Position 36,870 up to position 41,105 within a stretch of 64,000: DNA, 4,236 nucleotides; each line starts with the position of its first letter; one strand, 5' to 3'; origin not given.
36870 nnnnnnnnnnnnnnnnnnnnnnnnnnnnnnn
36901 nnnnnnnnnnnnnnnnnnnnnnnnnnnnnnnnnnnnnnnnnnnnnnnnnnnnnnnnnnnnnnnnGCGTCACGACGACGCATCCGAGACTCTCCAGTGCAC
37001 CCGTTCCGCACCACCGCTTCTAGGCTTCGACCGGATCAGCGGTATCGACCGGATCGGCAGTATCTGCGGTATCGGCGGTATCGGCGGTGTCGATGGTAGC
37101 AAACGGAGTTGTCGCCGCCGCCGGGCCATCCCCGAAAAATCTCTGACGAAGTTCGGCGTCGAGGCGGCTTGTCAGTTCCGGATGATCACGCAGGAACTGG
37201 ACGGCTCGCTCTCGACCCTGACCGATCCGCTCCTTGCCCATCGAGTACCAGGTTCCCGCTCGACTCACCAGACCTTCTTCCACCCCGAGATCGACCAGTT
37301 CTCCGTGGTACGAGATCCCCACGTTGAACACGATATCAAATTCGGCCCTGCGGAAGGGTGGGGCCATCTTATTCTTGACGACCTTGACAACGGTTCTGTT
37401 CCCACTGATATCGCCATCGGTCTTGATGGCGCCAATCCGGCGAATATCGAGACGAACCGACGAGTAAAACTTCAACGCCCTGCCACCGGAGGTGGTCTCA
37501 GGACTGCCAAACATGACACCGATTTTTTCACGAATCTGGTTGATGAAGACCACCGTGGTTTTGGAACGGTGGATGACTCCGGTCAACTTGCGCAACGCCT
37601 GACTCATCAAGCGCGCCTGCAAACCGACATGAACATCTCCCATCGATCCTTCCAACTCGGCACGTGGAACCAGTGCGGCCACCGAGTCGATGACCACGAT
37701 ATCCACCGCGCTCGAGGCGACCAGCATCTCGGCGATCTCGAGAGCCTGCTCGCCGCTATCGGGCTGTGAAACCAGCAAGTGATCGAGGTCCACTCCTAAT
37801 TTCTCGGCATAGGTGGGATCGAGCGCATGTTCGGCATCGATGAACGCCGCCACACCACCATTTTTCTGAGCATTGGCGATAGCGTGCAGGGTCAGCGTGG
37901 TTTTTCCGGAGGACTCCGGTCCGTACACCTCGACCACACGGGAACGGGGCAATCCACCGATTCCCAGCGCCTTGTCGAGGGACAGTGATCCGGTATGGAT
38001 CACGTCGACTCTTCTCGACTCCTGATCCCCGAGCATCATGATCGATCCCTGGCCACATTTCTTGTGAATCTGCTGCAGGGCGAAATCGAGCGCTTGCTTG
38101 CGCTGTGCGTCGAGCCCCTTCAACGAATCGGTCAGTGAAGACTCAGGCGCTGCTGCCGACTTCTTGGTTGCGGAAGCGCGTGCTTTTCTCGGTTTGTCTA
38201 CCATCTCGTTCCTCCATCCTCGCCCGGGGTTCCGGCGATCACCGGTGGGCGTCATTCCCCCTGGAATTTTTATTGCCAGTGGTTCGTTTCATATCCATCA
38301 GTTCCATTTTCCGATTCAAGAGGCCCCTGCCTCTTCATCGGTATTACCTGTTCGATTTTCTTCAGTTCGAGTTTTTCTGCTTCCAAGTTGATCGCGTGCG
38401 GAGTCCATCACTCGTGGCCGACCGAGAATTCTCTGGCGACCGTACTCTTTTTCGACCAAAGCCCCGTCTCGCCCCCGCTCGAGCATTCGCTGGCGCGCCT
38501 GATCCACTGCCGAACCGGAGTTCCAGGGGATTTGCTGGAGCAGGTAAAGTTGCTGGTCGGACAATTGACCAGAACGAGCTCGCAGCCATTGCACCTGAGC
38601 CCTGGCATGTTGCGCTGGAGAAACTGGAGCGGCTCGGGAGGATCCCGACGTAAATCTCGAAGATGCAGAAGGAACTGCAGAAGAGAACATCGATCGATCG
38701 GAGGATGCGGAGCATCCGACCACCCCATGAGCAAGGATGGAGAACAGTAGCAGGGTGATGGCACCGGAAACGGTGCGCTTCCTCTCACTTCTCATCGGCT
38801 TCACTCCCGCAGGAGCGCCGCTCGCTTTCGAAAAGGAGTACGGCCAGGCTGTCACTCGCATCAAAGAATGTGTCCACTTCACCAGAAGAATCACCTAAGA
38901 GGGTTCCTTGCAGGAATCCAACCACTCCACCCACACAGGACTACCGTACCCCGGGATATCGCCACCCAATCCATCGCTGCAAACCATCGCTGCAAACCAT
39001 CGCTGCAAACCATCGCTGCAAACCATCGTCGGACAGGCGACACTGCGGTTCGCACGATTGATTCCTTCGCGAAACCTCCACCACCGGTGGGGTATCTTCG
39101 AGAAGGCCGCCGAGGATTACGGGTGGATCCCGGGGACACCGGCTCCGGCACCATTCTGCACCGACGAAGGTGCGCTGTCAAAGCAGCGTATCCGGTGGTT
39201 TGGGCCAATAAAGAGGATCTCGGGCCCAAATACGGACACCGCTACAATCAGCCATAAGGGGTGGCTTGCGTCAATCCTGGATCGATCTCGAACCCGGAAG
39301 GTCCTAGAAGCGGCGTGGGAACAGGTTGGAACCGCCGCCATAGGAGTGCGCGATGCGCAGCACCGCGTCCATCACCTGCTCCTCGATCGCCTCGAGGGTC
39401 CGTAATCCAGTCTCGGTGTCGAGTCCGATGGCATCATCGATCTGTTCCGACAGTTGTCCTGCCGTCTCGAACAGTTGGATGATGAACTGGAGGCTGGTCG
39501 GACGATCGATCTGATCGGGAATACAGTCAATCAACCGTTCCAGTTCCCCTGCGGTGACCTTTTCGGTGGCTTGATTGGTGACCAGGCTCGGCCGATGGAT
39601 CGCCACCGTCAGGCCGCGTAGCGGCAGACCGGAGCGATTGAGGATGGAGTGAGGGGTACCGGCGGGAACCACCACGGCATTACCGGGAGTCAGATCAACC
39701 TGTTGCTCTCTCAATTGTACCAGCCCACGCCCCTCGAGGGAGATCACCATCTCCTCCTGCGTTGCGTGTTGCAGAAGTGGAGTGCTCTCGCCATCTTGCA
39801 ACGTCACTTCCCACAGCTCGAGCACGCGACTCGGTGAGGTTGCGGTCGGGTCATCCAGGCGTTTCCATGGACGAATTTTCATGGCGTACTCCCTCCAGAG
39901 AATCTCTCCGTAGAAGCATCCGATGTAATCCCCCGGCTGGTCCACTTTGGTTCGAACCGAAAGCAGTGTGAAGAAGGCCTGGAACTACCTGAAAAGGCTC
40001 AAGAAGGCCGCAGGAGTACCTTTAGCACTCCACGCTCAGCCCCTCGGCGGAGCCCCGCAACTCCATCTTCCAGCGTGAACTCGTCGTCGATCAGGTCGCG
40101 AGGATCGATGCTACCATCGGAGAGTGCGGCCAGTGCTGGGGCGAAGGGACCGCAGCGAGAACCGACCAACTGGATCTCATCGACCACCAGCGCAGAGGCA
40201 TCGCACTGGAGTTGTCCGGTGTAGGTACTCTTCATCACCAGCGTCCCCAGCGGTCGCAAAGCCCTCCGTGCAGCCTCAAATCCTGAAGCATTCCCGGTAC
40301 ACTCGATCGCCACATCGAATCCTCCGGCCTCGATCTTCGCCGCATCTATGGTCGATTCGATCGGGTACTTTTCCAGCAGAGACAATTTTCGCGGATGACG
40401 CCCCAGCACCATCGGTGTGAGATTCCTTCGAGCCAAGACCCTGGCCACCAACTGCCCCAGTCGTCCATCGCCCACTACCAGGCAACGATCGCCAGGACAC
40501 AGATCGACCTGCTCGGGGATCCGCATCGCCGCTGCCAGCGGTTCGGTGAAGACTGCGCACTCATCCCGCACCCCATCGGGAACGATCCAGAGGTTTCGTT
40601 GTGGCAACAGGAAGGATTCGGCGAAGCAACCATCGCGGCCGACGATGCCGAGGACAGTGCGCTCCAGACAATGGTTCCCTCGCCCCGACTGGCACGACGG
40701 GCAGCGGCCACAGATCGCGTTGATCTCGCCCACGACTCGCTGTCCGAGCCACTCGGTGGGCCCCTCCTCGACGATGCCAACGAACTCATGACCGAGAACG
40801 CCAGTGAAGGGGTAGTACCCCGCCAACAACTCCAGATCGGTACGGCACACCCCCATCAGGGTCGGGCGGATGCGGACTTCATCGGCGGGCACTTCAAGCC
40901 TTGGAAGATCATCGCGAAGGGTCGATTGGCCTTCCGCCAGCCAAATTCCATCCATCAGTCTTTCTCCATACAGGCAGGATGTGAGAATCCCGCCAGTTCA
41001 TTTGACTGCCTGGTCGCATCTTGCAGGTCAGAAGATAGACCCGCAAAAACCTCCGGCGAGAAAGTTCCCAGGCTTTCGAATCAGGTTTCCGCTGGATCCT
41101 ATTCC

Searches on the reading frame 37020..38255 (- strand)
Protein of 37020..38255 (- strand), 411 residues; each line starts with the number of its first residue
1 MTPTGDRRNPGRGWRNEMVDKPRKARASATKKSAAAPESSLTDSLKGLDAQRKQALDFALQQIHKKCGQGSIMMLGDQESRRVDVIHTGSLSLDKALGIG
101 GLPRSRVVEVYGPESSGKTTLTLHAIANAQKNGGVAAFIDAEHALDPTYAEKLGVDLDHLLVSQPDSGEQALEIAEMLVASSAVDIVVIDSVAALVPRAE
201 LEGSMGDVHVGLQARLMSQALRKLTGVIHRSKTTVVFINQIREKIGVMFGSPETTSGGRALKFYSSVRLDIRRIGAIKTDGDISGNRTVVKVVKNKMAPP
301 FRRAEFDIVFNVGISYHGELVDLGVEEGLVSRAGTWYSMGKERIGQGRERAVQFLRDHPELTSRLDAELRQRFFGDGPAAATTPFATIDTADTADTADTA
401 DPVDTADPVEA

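Call 92: search_protein_families(library=pfam, proteins=[window:37020-38255:-], max_evalue=0.00001)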
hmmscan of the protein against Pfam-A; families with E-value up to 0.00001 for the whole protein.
window:37020-38255:- (411 aa): 5 families
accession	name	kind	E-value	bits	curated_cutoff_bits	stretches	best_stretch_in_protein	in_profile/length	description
PF00154.27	RecA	-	5.9e-136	452.5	27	1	54-315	1-262/262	recA bacterial DNA recombination protein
PF21096.2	RecA_C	-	3.2e-20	72.4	27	1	318-372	1-55/57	RecA C-terminal domain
PF08423.17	Rad51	-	2.2e-10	40.7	22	1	84-273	6-211/244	Rad51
PF06745.19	ATPase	-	2.4e-07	30.8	26.6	0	87-243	2-166/231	KaiC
PF13191.12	AAA_16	-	2.8e-06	28.4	32.6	0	103-240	22-140/167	AAA ATPase domain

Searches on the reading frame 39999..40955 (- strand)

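Call 59: search_protein_families(library=pfam, proteins=[window:39999-40955:-], max_evalue=0.001)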
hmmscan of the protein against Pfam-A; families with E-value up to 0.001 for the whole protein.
window:39999-40955:- (318 aa): 3 families
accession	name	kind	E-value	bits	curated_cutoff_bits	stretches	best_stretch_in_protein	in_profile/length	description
PF08240.17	ADH_N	-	2.1e-20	73.4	23.5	1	24-127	2-104/104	Alcohol dehydrogenase GroES-like domain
PF00107.32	ADH_zinc_N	-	1e-09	38.8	31.8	1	166-270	2-116/129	Zinc-binding dehydrogenase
PF16912.11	Glu_dehyd_C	-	3.3e-05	23.9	34.9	1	155-256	31-144/211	Glucose dehydrogenase C-terminus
